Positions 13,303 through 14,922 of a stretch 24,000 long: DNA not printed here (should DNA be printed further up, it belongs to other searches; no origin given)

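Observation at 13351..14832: Low-G+C single-gene islet encoding an orphan 439-aa protein with two N-terminal TM helices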

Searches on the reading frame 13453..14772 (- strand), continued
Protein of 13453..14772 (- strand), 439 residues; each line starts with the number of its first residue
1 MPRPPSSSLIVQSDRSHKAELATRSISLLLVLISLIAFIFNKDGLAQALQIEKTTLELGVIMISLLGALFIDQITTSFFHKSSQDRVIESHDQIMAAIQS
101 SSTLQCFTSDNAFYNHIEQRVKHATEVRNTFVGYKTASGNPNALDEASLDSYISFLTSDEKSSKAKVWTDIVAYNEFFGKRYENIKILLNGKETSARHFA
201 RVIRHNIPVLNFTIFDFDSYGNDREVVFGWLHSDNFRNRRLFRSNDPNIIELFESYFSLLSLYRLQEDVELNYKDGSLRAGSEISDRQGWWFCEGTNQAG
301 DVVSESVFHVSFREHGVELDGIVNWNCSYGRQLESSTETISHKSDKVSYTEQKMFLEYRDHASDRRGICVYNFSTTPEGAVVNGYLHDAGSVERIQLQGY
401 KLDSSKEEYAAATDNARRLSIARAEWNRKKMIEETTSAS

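Call 36: find_encoding_contigs(protein=P0009, flank=8000, max_places=2)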
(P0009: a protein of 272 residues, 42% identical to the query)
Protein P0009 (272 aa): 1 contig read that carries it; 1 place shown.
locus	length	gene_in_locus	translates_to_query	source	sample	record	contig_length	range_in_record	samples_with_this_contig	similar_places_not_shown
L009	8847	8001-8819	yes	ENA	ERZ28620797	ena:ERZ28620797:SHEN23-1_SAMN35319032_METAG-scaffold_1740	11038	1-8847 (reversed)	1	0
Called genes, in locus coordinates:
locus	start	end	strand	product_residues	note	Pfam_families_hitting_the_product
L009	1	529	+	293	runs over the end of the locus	PF01609:DDE_Tnp_1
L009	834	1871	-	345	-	PF13515:FUSC_2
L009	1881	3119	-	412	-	PF25917:BSH_RND, PF25885:HH_EMRA, PF25876:HH_MFP_RND, PF25954:Beta-barrel_RND_2, PF25963:Beta-barrel_AAEA (faint)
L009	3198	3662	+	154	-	PF01325:Fe_dep_repress (faint), PF12802:MarR_2, PF01047:MarR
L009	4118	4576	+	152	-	-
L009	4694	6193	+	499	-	PF00665:rve (weak), PF22483:Mu-transpos_C_2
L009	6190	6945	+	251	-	PF01695:IstB_IS21, PF00308:Bac_DnaA (weak)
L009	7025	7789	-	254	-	PF05598:DUF772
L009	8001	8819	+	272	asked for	-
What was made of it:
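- IS21 (call 36).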

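Call 37: find_encoding_contigs(protein=P0138, flank=8000, max_places=2)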
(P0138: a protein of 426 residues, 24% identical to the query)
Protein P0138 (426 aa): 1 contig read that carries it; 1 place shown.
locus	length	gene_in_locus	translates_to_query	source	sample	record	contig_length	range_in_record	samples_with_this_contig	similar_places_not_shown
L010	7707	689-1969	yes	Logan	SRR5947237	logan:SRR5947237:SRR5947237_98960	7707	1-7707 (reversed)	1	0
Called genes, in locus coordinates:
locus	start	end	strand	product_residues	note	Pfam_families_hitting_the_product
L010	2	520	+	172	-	?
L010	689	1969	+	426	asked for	-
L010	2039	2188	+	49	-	-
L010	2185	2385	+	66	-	PF22284:DUF6961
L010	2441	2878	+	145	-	-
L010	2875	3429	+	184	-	-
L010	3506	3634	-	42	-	-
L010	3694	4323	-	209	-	PF04002:RadC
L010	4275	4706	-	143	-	-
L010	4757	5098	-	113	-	-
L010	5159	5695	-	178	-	-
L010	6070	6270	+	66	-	-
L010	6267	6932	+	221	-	PF01170:UPF0020 (faint), PF01555:N6_N4_Mtase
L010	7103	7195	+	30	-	-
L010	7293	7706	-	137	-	?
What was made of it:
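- RadC and a methylase (call 37).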

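Call 38: find_encoding_contigs(protein=P0013, flank=8000, max_places=3)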
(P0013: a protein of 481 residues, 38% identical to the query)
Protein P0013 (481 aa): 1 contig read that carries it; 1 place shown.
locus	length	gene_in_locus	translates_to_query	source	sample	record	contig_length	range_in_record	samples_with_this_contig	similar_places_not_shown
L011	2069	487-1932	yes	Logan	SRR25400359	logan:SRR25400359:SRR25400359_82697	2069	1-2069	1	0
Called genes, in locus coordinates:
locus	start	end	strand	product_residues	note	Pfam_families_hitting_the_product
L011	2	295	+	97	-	?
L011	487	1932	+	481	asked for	-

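Call 39: predict_structure(alignment_id=A2)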
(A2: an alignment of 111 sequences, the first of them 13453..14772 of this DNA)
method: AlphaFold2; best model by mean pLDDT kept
length: 439 residues; sequences in the alignment: 111
mean_pLDDT: 88.1   pTM: 0.80
mean pLDDT of the five models: 88.1, 85.8, 84.9, 84.5, 84.4
residues with pLDDT >= 90: 239; 70-90: 167; 50-70: 33; < 50: 0
segments of 3 or more residues with pLDDT < 50: none
pLDDT, mean of each block of 10 residues (from residue 1): 66 83 87 84 67 79 89 89 83 80 88 93 96 74 87 94 94 93 95 95 88 93 91 73 95 96 96 91 93 96 96 91 93 89 95 95 93 91 97 96 75 78 84 74
secondary structure, 60 per line:
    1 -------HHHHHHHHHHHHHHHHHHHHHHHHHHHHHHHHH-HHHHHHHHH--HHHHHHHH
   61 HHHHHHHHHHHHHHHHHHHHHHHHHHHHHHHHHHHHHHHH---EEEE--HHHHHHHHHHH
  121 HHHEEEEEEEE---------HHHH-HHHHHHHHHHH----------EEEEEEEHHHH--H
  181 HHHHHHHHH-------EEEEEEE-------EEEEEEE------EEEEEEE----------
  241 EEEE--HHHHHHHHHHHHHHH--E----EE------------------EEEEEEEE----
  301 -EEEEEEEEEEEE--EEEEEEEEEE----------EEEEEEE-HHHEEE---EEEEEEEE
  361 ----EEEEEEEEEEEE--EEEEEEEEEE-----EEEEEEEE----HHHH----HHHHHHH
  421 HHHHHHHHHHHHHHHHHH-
elements in order: H8-40 H42-50 H53-100 E104-107 H110-123 E124-131 H141-144 H146-156 E167-173 H174-177 H180-189 E197-203 E211-217 E224-230 E241-244 H247-261 E289-296 E302-313 E316-325 E336-342 E347-349 E353-360 E365-376 E379-388 E394-401 H406-409 H414-438
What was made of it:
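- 14635..14718 (-): TM helix 1 (aa ~19-46). Helix 8-40 in the AF2 model (call 39).
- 14536..14616 (-): TM helix 2 (aa ~53-79), continuing as a cytoplasmic stalk helix to aa ~100 (14473-14535). One continuous helix 53-100 in the model (call 39).
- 13567..13917 (-): Beta-barrel sub-domain (aa ~286-402), nine consecutive antiparallel strands, with invariant G289 and W291 and conserved G367, Y371, G384. AF2 model (call 39).
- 13459..13533 (-): C-terminal helix (aa ~414-438). Poorly conserved in sequence, but a tail of variable length is present family-wide. AF2 model helix 414-438, pLDDT ~75-84 (call 39).
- On TrmB effector-binding domain (Pfam PF11495 Regulator_TrmB): AF2 model, pLDDT 88 (call 39).
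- On S-2TMbeta / Cap15-OptE effectors: AF2 helices (call 39).
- Checked: Domain layout: a mixed alpha/beta region at aa ~101-265 and a beta-rich region at aa ~286-402 are confirmed by the AF2 model (call 39).
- AF2 pLDDT 88.1, pTM 0.80 (call 39). A confident fold prediction (call 39).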

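Call 41: fold_search(model_id=the predicted structure, library=pdb)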
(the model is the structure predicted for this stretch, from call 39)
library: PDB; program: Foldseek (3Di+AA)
matches with E <= 10: 1325; with E <= 0.001: 15
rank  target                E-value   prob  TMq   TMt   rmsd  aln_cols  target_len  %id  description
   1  2f5t_X                4.0e-07  1.00  0.26  0.45  16.6       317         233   11  Crystal Structure of the sugar binding domain of the archaeal transcriptional regulator TrmB (released 2006-02-21)
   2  5bpi_C                3.8e-06  1.00  0.23  0.36  13.4       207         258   14  Structure of TrmBL2, an archaeal chromatin protein, shows a novel mode of DNA binding. (released 2015-09-02)
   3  3qph_A                4.6e-06  1.00  0.25  0.31  20.4       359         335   12  The three-dimensional structure of TrmB, a global transcriptional regulator of the hyperthermophilic archaeon Pyrococc (released 2012-05-30)
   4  5bpd_C                5.1e-06  1.00  0.23  0.36  13.7       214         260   12  Structure of TrmBL2, an archaeal chromatin protein, shows a novel mode of DNA binding. (released 2015-09-02)
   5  5bpd_D                7.7e-06  1.00  0.23  0.36  13.7       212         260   12  Structure of TrmBL2, an archaeal chromatin protein, shows a novel mode of DNA binding. (released 2015-09-02)
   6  5bpi_D                9.1e-06  1.00  0.23  0.37  13.5       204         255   13  Structure of TrmBL2, an archaeal chromatin protein, shows a novel mode of DNA binding. (released 2015-09-02)
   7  5box_A                1.0e-05  1.00  0.23  0.36  21.5       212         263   13  Structure of TrmBL2, an archaeal chromatin protein, shows a novel mode of DNA binding. (released 2015-09-02)
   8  4gem_B                3.2e-05  1.00  0.25  0.54   4.8       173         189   11  Crystal structure of Zucchini (K171A) (released 2012-10-17)
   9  6ehi_D                6.5e-05  1.00  0.24  0.58   5.6       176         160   13  NucT from Helicobacter pylori (released 2018-01-17)
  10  6ehi_A                6.9e-05  1.00  0.24  0.58   5.5       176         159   13  NucT from Helicobacter pylori (released 2018-01-17)
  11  6ehi_B                8.7e-05  1.00  0.25  0.61   5.5       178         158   13  NucT from Helicobacter pylori (released 2018-01-17)
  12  9fhk_A                2.9e-04  1.00  0.24  0.30   6.6       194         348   14  Structure of the F13 protein of Vaccinia virus (P21 crystal form) (released 2025-03-12)
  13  7re4_A                4.9e-04  0.98  0.19  0.32  21.6       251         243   10  Apo Hemophilin from A. baumannii (released 2021-11-17)
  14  7rea                  7.8e-04  0.98  0.20  0.33  21.6       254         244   11  Apo Hemophilin from A. baumannii (released 2021-11-17)
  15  7re4_C                9.2e-04  0.98  0.20  0.33  21.0       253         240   10  Apo Hemophilin from A. baumannii (released 2021-11-17)
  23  7n34                  4.4e-03  1.00  0.17  0.59   5.2       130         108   11  Structure of Yersinia aleksiciae Cap15 cyclic dinucleotide receptor, crystal form 1 (released 2021-11-17)
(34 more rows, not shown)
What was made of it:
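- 13978..14472 (-): Alpha/beta sub-domain (aa ~101-265) with a phospholipase-D-like fold and no HKD motif. Carries the family signature KNTF, WxD, R181, PxxNF, FGW. Foldseek hits: Zucchini 4gem_B E 3e-5 TMt 0.54, NucT 6ehi E 6.5e-5 TMt 0.58-0.61, F13 9fhk (call 41).
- On TrmB effector-binding domain (Pfam PF11495 Regulator_TrmB): Foldseek 2f5t_X E 4e-7 with 317 aligned columns; 3qph_A E 4.6e-6; TrmBL2 E 4e-6 to 1e-5 (call 41).
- Closest known: TrmB effector-binding. Same: It is the best Foldseek match (E 4e-7, both sub-domains aligned; call 41).
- Closest known: Single-domain PLD-superfamily nucleases. Same: Fold of the alpha/beta sub-domain (TMt 0.54-0.61; call 41).
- Foldseek TrmB EBD 2f5t_X E 4e-7 over both sub-domains; TrmBL2 and full-length TrmB at E 4e-6 to 1e-5; Zucchini and NucT TMt 0.54-0.61; Cap15 receptor TMt 0.59 (call 41). 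The better-scoring, full-module match is the non-catalytic TrmB domain (call 41).
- Tried and rejected: The deeper model matched the TrmB module over both sub-domains far better (call 41).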

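Call 43: search_protein_families(library=padloc, alignment_id=A2, max_evalue=0.01)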
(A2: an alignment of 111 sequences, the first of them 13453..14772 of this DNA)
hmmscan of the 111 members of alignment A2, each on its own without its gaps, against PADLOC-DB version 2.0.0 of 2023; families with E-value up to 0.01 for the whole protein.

A. member 1, window:13453-14772:- (439 aa): 0 families

B. families by the number of members that match (of 111 scanned): 5 families
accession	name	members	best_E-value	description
PDLC00724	Effector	1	0.0031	4TM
PDLC05026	PDC-S47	1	0.0032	-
PDLC03841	LeoBC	1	0.0058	-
PDLC00709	Effector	1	0.0065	2TM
PDLC03664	Control_protein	1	0.0099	control protein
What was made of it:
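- On Catalogued anti-phage defence proteins (PADLOC-DB v2): Only scattered single-member chance hits among 111 members (call 43).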

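Call 44: search_protein_families(library=phrogs, alignment_id=A2, max_evalue=0.01)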
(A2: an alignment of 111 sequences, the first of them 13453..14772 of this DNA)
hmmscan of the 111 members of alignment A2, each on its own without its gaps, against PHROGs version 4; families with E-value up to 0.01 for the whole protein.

A. member 1, window:13453-14772:- (439 aa): 0 families

B. families by the number of members that match (of 111 scanned): 10 families
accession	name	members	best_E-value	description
phrog_3999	-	1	0.0014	-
phrog_28890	-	1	0.0016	-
phrog_25634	-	1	0.0021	-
phrog_37940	-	1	0.0029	-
phrog_8668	-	1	0.0051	-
phrog_7423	-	1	0.0053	-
phrog_15519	-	1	0.0084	-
phrog_11525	-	1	0.0085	-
phrog_8681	-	1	0.0097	-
phrog_35997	-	1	0.0099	-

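Call 59: find_related_loci(query=A1, collection=metagenome_contigs, flank=8000)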
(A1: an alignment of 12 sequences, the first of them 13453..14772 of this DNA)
Query A1 (439 aa) in metagenome_contigs; peptide patterns used: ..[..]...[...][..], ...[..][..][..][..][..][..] (x = any residue, [..] = any of these).
449 stretches matched a pattern; 2 encode a relative of the query (tblastn E <= 1e-3); 2 distinct loci.
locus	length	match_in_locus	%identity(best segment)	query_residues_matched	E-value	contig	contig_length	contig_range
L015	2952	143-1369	49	4-412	6e-137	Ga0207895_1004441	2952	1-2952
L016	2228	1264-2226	48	4-320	3e-103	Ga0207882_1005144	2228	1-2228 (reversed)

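Call 60: find_related_loci(query=A1, collection=viral_contigs, flank=8000)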
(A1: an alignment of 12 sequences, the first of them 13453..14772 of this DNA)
Query A1 (439 aa) in viral_contigs; peptide patterns used: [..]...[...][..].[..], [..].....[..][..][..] (x = any residue, [..] = any of these).
119 stretches matched a pattern, but none encodes a relative of the query by tblastn (E <= 1e-3).

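Call 61: search_dna_similar(query=window:13453-14772:-, collection=plasmids, mode=protein, max_evalue=0.001, max_rows=30)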
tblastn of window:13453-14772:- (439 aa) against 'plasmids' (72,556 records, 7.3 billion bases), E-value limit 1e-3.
No match.

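Call 62: search_dna_similar(query=window:13453-14772:-, collection=phages, mode=protein, max_evalue=0.001, max_rows=30)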
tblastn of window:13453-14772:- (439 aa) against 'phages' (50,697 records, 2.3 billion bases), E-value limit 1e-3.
No match.

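Call 63: list_cluster_members(proteins=[P0014, P0015, P0016, P0017, P0020, P0021, P0022, P0023, P0024, P0025])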
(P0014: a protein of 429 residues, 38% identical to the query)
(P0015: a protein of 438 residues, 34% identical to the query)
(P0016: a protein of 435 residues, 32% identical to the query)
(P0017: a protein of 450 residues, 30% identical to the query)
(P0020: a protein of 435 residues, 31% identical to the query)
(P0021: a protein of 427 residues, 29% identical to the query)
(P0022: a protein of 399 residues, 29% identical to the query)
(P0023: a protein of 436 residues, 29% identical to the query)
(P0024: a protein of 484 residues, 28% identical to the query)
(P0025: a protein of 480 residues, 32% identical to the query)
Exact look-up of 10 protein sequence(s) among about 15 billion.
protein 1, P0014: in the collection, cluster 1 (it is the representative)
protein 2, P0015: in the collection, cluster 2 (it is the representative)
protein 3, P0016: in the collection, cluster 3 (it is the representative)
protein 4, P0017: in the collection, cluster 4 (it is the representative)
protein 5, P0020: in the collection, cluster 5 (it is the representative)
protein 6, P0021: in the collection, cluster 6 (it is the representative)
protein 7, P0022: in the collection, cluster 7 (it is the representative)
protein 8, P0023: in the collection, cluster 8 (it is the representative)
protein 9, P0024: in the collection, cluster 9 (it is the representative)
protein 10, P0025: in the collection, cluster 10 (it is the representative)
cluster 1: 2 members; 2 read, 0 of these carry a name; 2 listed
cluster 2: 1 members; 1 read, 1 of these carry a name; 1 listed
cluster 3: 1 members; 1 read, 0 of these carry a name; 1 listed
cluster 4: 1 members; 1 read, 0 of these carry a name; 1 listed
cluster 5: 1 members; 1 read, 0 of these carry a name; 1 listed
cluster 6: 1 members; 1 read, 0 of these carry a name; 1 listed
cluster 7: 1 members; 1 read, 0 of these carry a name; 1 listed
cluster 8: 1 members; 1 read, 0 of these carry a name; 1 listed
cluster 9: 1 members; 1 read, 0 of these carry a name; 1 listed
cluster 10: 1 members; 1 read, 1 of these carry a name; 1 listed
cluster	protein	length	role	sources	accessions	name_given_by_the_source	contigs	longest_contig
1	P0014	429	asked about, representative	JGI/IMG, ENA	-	-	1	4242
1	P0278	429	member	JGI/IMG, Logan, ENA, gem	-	-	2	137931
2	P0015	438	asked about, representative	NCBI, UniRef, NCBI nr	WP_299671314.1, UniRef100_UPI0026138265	hypothetical protein [uncultured Roseobacter sp.] | hypothetical protein n=1 Tax=uncultured Roseobacter sp. TaxID=114847 RepID=UPI0026138265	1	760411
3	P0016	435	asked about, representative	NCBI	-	-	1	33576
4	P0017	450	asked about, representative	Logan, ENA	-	-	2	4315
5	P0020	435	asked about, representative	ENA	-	-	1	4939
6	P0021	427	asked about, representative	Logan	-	-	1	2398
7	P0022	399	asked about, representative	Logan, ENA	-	-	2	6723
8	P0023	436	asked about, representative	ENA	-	-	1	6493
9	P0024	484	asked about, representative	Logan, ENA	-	-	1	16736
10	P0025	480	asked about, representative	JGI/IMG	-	hypothetical protein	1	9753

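Call 64: find_encoding_contigs(protein=P0015, flank=10000, max_places=1)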
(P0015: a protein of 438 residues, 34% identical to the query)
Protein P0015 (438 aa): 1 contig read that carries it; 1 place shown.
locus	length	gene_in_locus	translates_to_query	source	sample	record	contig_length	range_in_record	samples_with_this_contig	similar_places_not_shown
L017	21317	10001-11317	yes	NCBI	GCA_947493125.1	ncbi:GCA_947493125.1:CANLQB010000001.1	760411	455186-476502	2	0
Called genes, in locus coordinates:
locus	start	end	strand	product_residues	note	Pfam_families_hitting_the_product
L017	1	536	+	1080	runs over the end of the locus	PF01339:CheB_methylest, PF03705:CheR_N, PF01739:CheR, PF28159:CEP89 (weak), PF00989:PAS (faint), PF08448:PAS_4 (faint), PF13426:PAS_9 (faint), PF08447:PAS_3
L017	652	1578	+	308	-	PF04069:OpuAC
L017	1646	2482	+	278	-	PF00528:BPD_transp_1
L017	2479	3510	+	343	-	PF00005:ABC_tran, PF13304:AAA_21 (weak)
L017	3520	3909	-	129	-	PF00034:Cytochrom_C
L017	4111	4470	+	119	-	-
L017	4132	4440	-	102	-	-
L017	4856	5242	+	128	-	-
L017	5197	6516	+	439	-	PF03432:Relaxase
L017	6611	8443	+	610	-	PF02534:T4SS-DNA_transf, PF10412:TrwB_AAD_bind, PF12696:TraG-D_C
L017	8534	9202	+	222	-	PF24726:DUF7678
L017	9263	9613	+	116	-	-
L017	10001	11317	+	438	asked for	-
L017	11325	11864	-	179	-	PF00239:Resolvase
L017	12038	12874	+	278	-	-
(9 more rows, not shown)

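Call 65: find_encoding_contigs(protein=P0278, flank=10000, max_places=1)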
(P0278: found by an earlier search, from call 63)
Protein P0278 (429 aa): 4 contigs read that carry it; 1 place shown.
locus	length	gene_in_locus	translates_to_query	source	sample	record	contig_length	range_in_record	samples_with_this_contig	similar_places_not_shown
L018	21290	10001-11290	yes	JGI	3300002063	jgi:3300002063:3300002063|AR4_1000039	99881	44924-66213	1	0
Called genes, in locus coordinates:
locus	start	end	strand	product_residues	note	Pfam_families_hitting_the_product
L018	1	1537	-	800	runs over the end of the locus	PF10070:DabA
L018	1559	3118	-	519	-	PF00662:Proton_antipo_N, PF00361:Proton_antipo_M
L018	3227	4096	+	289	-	PF00126:HTH_1, PF03466:LysR_substrate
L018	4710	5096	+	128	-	PF05713:MobC (weak)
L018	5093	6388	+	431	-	PF03432:Relaxase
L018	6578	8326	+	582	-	PF02534:T4SS-DNA_transf, PF10412:TrwB_AAD_bind, PF12696:TraG-D_C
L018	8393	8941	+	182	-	PF24726:DUF7678 (weak)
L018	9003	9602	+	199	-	-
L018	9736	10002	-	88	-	-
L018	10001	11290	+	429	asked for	-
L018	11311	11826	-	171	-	PF00239:Resolvase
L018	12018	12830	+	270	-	-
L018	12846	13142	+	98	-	-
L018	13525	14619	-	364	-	PF18303:Saf_2TM, PF18145:SAVED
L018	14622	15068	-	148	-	PF14464:Prok-JAB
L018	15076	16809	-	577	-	PF00899:ThiF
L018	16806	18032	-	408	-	PF18144:SMODS, PF21654:DncV-like_NTFase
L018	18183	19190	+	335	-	PF10463:Peptidase_U49 (weak)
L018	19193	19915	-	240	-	-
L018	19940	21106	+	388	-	PF02661:Fic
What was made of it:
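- On S-2TMbeta / Cap15-OptE effectors: The CBASS in L018 is a separate operon with its own effector (call 65).
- Closest known: Saf_2TM-SAVED. Same: One such CBASS effector lies 2.2 kb from a family member in L018 (call 65).
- Mobilizable-element cargo beside a type II CBASS, Lit, Fic and a VWA-PP2C-kinase triad (calls 64, 65).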

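Call 75: search_protein_families(library=padloc, alignment_id=A4, max_evalue=0.00001)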
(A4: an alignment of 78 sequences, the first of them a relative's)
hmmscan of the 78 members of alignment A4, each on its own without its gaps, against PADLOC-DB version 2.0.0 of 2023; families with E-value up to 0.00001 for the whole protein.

A. member 1, L001:1281-1985:+ (235 aa): 0 families

B. families by the number of members that match (of 78 scanned): 221 families (the first 25 are shown)
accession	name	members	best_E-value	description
PDLC04134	mad2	3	1.1e-16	mads_2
PDLC02355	Lit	3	2.6e-11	Lit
PDLC03228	MTase_II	2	6.3e-91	Type II methyltransferase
PDLC03371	MTase_II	2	7.2e-34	Type II methyltransferase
PDLC03299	MTase_II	2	1.8e-27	Type II methyltransferase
PDLC03353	MTase_II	2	7.5e-27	Type II methyltransferase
PDLC03387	MTase_II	2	6.6e-26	Type II methyltransferase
PDLC03216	MTase_II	2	6e-25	Type II methyltransferase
PDLC03265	MTase_II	2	9.4e-25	Type II methyltransferase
PDLC03738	oMTase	2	5.5e-24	orphan methyltransferase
PDLC03350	MTase_II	2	2e-22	Type II methyltransferase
PDLC03320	MTase_II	2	3.9e-22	Type II methyltransferase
PDLC03321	MTase_II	2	2.9e-20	Type II methyltransferase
PDLC03339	MTase_II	2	8.2e-20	Type II methyltransferase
PDLC03229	MTase_II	2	1.6e-19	Type II methyltransferase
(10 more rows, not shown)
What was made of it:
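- PADLOC confirms Lit in 3 loci, methyltransferases and E1-E2 (call 75).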
